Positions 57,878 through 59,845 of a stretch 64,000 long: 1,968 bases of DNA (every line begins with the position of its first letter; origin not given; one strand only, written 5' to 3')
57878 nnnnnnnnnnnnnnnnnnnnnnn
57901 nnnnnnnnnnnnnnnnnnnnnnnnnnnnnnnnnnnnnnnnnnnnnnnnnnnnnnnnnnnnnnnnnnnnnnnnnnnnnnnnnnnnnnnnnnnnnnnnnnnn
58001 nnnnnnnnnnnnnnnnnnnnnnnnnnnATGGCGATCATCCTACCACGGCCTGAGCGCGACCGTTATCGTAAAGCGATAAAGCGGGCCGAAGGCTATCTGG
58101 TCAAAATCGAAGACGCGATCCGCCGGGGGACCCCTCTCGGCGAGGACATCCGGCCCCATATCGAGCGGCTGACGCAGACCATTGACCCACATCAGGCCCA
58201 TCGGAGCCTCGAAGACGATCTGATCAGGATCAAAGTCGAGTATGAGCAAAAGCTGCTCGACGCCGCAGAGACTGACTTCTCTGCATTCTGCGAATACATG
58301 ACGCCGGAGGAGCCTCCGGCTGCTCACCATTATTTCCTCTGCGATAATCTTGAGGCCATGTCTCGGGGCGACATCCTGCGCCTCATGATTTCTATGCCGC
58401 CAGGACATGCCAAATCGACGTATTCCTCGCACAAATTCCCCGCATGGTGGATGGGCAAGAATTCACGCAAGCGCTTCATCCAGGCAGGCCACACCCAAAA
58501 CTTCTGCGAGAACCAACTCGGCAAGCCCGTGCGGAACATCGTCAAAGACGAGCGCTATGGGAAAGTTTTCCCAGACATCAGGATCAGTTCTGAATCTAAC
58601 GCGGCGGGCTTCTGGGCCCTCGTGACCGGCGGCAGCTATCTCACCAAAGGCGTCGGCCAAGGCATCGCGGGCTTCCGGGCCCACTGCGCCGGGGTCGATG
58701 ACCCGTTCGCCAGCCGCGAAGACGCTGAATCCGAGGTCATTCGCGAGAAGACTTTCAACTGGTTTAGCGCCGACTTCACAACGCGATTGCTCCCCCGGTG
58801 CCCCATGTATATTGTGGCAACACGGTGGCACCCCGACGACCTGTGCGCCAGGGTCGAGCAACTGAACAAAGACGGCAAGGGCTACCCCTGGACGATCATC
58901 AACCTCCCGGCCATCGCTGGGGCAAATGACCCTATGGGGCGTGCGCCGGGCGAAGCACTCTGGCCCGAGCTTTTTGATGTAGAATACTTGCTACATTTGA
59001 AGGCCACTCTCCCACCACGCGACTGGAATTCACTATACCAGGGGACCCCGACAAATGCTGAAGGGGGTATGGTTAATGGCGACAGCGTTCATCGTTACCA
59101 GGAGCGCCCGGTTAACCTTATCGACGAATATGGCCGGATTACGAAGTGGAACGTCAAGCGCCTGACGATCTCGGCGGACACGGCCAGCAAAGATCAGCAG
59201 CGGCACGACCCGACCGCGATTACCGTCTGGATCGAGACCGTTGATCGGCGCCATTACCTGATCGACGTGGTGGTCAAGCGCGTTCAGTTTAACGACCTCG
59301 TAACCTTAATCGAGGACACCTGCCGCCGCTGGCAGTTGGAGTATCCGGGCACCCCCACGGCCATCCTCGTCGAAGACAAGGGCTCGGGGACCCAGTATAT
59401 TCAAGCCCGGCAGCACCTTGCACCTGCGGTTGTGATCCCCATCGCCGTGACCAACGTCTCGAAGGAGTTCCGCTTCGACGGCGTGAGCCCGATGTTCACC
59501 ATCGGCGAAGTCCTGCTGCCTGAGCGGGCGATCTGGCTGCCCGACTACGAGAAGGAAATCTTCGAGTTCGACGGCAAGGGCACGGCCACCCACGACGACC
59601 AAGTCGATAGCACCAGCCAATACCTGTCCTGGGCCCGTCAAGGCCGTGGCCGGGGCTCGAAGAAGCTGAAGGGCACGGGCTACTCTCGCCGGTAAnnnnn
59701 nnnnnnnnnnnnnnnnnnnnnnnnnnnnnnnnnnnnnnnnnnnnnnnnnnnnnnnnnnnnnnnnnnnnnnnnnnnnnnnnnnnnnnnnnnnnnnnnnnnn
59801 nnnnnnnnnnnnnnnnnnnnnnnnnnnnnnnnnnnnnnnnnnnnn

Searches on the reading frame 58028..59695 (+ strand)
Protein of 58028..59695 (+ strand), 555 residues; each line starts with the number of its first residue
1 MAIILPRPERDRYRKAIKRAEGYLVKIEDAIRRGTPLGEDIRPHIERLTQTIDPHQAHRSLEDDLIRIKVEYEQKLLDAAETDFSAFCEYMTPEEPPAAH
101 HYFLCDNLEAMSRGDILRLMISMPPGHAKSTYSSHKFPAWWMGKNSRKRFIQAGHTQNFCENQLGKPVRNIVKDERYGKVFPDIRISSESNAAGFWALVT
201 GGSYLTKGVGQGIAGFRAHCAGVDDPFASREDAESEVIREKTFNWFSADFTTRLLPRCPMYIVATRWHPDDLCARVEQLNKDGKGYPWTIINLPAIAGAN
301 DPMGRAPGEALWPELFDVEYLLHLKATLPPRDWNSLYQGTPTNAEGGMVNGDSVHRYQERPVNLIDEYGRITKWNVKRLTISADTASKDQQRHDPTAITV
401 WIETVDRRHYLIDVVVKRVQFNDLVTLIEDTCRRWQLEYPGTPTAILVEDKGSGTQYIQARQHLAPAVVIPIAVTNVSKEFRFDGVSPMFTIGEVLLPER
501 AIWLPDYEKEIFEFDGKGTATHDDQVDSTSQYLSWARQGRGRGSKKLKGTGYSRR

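Call 10: search_protein_families(library=pfam, proteins=[window:58028-59695:+], max_evalue=0.01)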
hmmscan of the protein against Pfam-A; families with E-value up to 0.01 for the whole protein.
window:58028-59695:+ (555 aa): 2 families
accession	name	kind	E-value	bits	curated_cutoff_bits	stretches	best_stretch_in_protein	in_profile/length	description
PF17289.8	Terminase_6C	-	1.5e-12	48.2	22.6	1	382-533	2-152/155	Terminase RNaseH-like domain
PF03237.21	Terminase_6N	-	1.8e-05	24.9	22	1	121-318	2-186/215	Terminase large subunit, T4likevirus-type, N-terminal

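Call 11: search_protein_families(library=phrogs, proteins=[window:58028-59695:+], max_evalue=0.01)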
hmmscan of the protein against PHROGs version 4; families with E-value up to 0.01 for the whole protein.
window:58028-59695:+ (555 aa): 5 families
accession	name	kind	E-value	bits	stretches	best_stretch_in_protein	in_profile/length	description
phrog_38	-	head and packaging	8.9e-104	349.7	1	53-546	249-713/760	terminase large subunit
phrog_4758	-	head and packaging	1.5e-48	166.3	1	77-297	13-237/243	terminase large subunit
phrog_5573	-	head and packaging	4.9e-45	154.9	1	284-547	8-245/250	terminase large subunit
phrog_30251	-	head and packaging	2.6e-18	66.6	1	78-284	15-230/799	terminase large subunit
phrog_979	-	head and packaging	2.5e-10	40.7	1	383-539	440-602/642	terminase large subunit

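Call 12: search_dna_similar(query=window:58028-59695:+, collection=phages, mode=protein, max_rows=30)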
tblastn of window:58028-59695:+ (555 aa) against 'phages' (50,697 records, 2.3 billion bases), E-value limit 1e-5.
Records with a match: 2115; places in all: 2150; records where one place covers at least 80% of the query: 479.
Best place of each record, by identity: <60% 2115.
By first word of the organism name: Mycobacterium 493; Microbacterium 273; Escherichia 259; Gordonia 185; Vibrio 75; Klebsiella 54; Acinetobacter 51; Bacteriophage 47; Brucella 41; Lactococcus 40; and 96 more.
By host as written in the record: Mycobacterium smegmatis mc2 155 345; - 171; Gordonia terrae 3612 145; Microbacterium foliorum NRRL B-24224 SEA 111; Microbacterium foliorum NRRL B-24224 104; Mycobacterium smegmatis mc#155 83; Escherichia coli 75; Escherichia coli DSM 12242 43; and 417 more.
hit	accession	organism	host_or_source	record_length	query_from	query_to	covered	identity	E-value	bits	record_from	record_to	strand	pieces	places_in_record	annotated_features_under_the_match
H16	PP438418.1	Microcystis phage Mwe-JY26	Microcystis wesenbergii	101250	9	550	98%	54.4%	0e+0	577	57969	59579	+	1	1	terminase large subunit | terminase small subunit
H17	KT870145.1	Roseobacter phage DSS3P8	Ruegeria pomeroyi DSS-3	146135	1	554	100%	46.0%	5e-154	493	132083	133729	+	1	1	terminase large subunit | hypothetical protein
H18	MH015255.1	Ruegeria phage vB_RpoS-V10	Ruegeria pomeroyi DSS-3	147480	1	554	100%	46.0%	5e-154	493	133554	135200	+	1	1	putative terminase large subunit | terminase small subunit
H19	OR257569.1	Ruegeria phage RpAliso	Ruegeria pomeroyi DSS-3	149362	2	553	99%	45.2%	8e-150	481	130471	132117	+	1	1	terminase large subunit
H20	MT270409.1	Phaeobacter phage MD18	Phaeobacter inhibens DSM 17395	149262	2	554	100%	44.1%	6e-143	461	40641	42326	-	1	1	hypothetical protein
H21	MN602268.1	Bacteriophage DSS3_MAL1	-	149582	2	554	100%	43.2%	6e-137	444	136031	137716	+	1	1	terminase-like family protein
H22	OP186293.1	Rhodobacter phage RcXuper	Rhodobacter capsulatus YW1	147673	2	554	100%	43.1%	2e-143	462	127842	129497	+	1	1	terminase large subunit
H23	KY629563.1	Sphingobium phage Lacusarx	Sphingobium sp. IP1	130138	25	552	95%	44.6%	6e-146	470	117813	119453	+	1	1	terminase-like family protein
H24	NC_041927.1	Sphingobium phage Lacusarx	Sphingobium sp. IP1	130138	25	552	95%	44.6%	6e-146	470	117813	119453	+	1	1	terminase large subunit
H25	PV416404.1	Erythrobacter phage XM05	Erythrobacter sp. JL475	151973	7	554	99%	43.0%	9e-138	447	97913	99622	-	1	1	terminase large subunit | hypothetical protein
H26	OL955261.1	Erythrobacter phage vB_EliS-L02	Erythrobacter sp.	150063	7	554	99%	42.8%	2e-139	452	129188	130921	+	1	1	terminase-like family protein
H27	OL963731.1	Citromicrobium phage vB_CbaS-RXM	Citromicrobium bathyomarinum JL1366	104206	62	552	88%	44.4%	4e-134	436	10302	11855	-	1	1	terminase large subunit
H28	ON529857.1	Brevundimonas phage vB_BpoS-Kikimora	Brevundimonas pondensis LVF1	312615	9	551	98%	37.3%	1e-75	337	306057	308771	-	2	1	terminase large subunit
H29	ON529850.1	Brevundimonas phage vB_BpoS-Gurke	Brevundimonas pondensis LVF1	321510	9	551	98%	37.1%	9e-75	335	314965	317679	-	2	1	terminase large subunit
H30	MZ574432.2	Caulobacter phage BL47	Caulobacter vibrioides CB15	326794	6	547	98%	37.0%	3e-78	340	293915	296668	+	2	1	terminase large subunit | right and left terminal repeat sequences and all genes contained ...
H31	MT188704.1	Mesorhizobium phage Cp1R7A-A1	Mesorhizobium loti R7ANS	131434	2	549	99%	36.6%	5e-84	362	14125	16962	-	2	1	putative terminase large subunit | hypothetical protein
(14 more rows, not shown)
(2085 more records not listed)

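Call 13: get_annotated_region(hit=H16, flank=6000)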
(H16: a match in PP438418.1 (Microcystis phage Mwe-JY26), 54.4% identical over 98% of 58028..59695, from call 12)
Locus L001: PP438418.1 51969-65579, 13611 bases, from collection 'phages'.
description: Microcystis phage Mwe-JY26, complete genome.
organism: Microcystis phage Mwe-JY26 (NCBI taxid 3128149)
taxonomy: Viruses; Duplodnaviria; Heunggongvirae; Uroviricota; Caudoviricetes
host: Microcystis wesenbergii; source: China; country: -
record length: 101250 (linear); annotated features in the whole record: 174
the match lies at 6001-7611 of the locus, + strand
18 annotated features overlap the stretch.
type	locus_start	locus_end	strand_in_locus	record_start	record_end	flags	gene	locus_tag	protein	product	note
CDS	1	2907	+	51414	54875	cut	-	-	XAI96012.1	hypothetical protein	-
CDS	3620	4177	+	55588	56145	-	-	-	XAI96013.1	hypothetical protein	-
CDS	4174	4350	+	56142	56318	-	-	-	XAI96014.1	hypothetical protein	-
CDS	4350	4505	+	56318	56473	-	-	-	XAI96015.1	hypothetical protein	-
CDS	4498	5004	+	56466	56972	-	-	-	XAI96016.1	hypothetical protein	-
CDS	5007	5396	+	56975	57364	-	-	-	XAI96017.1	hypothetical protein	-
CDS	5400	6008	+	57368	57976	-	-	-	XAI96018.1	terminase small subunit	-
CDS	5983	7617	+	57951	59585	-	-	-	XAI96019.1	terminase large subunit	-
CDS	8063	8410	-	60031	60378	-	-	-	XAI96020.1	immunity repressor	-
CDS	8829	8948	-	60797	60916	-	-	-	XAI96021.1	hypothetical protein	-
CDS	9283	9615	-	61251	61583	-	-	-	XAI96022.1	hypothetical protein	-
CDS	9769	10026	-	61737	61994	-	-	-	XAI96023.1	hypothetical protein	-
CDS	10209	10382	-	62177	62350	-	-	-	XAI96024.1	hypothetical protein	-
CDS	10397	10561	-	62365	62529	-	-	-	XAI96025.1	hypothetical protein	-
CDS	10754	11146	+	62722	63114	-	-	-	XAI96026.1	hypothetical protein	-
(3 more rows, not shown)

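Call 14: get_annotated_region(hit=H24, flank=6000)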
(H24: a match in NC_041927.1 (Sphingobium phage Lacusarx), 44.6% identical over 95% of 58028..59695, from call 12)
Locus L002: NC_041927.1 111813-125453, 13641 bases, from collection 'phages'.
description: Sphingobium phage Lacusarx, complete genome.
organism: Sphingobium phage Lacusarx (NCBI taxid 1980139)
taxonomy: Viruses; Duplodnaviria; Heunggongvirae; Uroviricota; Caudoviricetes; Lacusarxvirus; Lacusarxvirus lacusarx
host: Sphingobium sp. IP1; source: Skaevinge wastewater treatment plant; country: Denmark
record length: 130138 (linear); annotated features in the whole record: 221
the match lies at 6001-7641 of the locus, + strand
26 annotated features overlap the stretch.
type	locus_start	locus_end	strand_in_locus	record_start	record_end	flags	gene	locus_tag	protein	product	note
CDS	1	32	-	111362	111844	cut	-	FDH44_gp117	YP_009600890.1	hypothetical protein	-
CDS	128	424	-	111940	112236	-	-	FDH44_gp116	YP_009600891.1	hypothetical protein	-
CDS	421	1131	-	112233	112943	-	-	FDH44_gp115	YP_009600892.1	hypothetical protein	-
CDS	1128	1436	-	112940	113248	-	-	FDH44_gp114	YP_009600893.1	hypothetical protein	-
CDS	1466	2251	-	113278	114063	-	-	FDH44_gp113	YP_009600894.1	hypothetical protein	-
CDS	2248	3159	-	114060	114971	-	-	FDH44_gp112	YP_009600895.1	hypothetical protein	-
CDS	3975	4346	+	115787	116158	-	-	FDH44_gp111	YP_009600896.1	hypothetical protein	-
CDS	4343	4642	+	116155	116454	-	-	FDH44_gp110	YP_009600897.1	hypothetical protein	-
CDS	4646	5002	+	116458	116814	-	-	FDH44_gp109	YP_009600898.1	hypothetical protein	-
CDS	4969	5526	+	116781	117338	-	ruvC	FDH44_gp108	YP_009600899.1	Holliday junction resolvase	Crossover junction endodeoxyribonuclease RuvC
CDS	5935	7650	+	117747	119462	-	-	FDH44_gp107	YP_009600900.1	terminase large subunit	-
CDS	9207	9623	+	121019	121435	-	-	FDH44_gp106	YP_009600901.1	hypothetical protein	-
CDS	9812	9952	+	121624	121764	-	-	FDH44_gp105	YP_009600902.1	hypothetical protein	-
CDS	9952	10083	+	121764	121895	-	-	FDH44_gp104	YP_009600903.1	hypothetical protein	-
CDS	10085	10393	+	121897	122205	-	-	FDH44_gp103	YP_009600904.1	hypothetical protein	-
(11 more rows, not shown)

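Call 15: get_annotated_region(hit=H17, flank=6000)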
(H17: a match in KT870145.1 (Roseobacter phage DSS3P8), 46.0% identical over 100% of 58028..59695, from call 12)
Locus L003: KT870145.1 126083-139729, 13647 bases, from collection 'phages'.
description: Roseobacter phage DSS3P8, complete genome.
organism: Roseobacter phage DSS3P8 (NCBI taxid 1735562)
taxonomy: Viruses; Duplodnaviria; Heunggongvirae; Uroviricota; Caudoviricetes
host: Ruegeria pomeroyi DSS-3; source: -; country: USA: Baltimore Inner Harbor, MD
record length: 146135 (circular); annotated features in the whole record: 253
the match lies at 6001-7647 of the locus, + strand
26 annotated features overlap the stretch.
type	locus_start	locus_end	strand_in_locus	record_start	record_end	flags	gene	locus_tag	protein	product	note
CDS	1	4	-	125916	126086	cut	-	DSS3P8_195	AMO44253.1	hypothetical protein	gp195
CDS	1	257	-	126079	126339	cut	-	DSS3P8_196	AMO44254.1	hypothetical protein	gp196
CDS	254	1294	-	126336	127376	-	-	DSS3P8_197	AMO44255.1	molybdopterin oxidoreductase Fe4S4 domain protein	gp197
CDS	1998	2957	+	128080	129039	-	-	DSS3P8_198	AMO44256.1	hypothetical protein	gp198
CDS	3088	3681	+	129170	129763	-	-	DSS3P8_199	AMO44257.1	hypothetical protein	gp199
CDS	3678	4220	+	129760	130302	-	-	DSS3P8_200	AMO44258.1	putative RNaseH-like domain protein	gp200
CDS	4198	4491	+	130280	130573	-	-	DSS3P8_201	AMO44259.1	hypothetical protein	gp201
CDS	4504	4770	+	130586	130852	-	-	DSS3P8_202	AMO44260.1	hypothetical protein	gp202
CDS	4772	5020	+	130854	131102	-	-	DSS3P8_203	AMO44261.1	hypothetical protein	gp203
CDS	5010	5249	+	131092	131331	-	-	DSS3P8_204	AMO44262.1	hypothetical protein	gp204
CDS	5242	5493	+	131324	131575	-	-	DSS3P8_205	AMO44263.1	hypothetical protein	gp205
CDS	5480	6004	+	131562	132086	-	-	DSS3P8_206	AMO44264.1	hypothetical protein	gp206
CDS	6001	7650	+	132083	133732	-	-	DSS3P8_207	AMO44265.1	terminase large subunit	gp207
CDS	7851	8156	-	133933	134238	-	-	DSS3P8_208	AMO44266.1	hypothetical protein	gp208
CDS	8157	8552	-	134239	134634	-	-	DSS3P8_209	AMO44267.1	hypothetical protein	gp209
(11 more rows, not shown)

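Call 26: find_related_loci(query=window:58028-59695:+, collection=viral_contigs, flank=6000)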
Query window:58028-59695:+ (555 aa) in viral_contigs; peptide patterns used: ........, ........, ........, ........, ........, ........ (x = any residue, [..] = any of these).
7 stretches matched a pattern; 1 encode a relative of the query (tblastn E <= 1e-3); 1 distinct loci.
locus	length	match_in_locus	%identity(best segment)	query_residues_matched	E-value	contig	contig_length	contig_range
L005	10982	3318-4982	85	1-555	0e+0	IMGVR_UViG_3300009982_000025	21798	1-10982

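Call 29: find_related_loci(query=window:58028-59695:+, collection=genome_contigs, flank=6000)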
Query window:58028-59695:+ (555 aa) in genome_contigs; peptide patterns used: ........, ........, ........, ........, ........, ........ (x = any residue, [..] = any of these).
76 stretches matched a pattern, but none encodes a relative of the query by tblastn (E <= 1e-3).

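Call 81: get_annotated_region(hit=H27, flank=3500)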
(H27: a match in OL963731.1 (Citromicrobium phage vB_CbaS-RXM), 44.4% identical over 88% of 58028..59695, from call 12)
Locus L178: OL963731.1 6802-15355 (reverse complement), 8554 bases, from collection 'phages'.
description: Citromicrobium phage vB_CbaS-RXM, complete genome.
organism: Citromicrobium phage vB_CbaS-RXM (NCBI taxid 2909582)
taxonomy: Viruses; Duplodnaviria; Heunggongvirae; Uroviricota; Caudoviricetes
host: Citromicrobium bathyomarinum JL1366; source: sewage of a seafood market in a coastal city of China; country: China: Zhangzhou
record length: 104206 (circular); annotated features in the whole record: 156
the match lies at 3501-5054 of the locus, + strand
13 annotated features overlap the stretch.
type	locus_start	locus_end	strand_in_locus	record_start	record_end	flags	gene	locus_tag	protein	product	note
CDS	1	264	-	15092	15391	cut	-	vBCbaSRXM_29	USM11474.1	hypothetical protein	-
CDS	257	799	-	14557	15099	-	-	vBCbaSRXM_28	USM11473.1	hypothetical protein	-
CDS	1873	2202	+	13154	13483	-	-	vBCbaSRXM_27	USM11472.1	hypothetical protein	-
CDS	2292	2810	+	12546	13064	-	-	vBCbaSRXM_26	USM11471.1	crossover junction endodeoxyribonuclease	crossover junction endodeoxyribonuclease RuvC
CDS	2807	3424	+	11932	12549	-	-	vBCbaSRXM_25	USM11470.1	terminase small subunit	-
CDS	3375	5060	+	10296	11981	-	-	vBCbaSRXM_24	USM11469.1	terminase large subunit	-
CDS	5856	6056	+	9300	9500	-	-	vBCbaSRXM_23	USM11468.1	hypothetical protein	-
CDS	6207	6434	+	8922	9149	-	-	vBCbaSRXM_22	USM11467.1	hypothetical protein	-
CDS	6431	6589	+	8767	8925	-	-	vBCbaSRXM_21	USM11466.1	hypothetical protein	-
CDS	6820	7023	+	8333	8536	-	-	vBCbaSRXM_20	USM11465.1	hypothetical protein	-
CDS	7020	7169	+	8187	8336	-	-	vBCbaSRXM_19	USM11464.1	hypothetical protein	-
CDS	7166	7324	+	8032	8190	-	-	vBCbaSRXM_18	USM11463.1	hypothetical protein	-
CDS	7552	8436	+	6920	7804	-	-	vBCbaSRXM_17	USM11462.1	hypothetical protein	-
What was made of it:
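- The order ruvC-terS-terL, then a gap, then small genes is shared with relatives (calls 11-15, 81).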

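Call 84: get_annotated_region(hit=H31, flank=2500)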
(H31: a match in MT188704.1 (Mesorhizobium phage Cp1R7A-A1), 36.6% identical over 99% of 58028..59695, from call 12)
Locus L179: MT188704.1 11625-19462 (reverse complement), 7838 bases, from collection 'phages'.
description: Mesorhizobium phage Cp1R7A-A1, complete genome.
organism: Mesorhizobium phage Cp1R7A-A1 (NCBI taxid 2723894)
taxonomy: Viruses; Duplodnaviria; Heunggongvirae; Uroviricota; Caudoviricetes
host: Mesorhizobium loti R7ANS; source: -; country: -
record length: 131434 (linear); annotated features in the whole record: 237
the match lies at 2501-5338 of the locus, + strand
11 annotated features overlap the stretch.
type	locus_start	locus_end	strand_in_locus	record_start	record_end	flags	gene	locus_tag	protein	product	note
CDS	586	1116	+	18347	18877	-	-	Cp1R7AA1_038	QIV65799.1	hypothetical protein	Hypothetical protein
CDS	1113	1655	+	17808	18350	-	-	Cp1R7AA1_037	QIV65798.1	crossover junction endodeoxyribonuclease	Crossover junction endodeoxyribonuclease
CDS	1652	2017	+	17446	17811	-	-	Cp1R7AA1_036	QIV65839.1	hypothetical protein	Hypothetical protein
CDS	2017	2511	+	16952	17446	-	-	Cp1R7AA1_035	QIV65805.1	hypothetical protein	Hypothetical protein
CDS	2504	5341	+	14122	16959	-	-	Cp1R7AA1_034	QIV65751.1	putative terminase large subunit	Putative terminase large subunit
CDS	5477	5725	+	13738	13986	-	-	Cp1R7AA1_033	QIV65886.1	hypothetical protein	Hypothetical protein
CDS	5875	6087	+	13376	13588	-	-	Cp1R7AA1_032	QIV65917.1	hypothetical protein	Hypothetical protein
CDS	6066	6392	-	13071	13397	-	-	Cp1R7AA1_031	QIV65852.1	hypothetical protein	Hypothetical protein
CDS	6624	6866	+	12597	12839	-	-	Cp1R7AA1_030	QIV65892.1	hypothetical protein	Hypothetical protein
CDS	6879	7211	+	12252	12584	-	-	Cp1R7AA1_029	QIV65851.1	hypothetical protein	Hypothetical protein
CDS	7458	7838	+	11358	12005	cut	-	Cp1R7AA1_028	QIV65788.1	hypothetical protein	Hypothetical protein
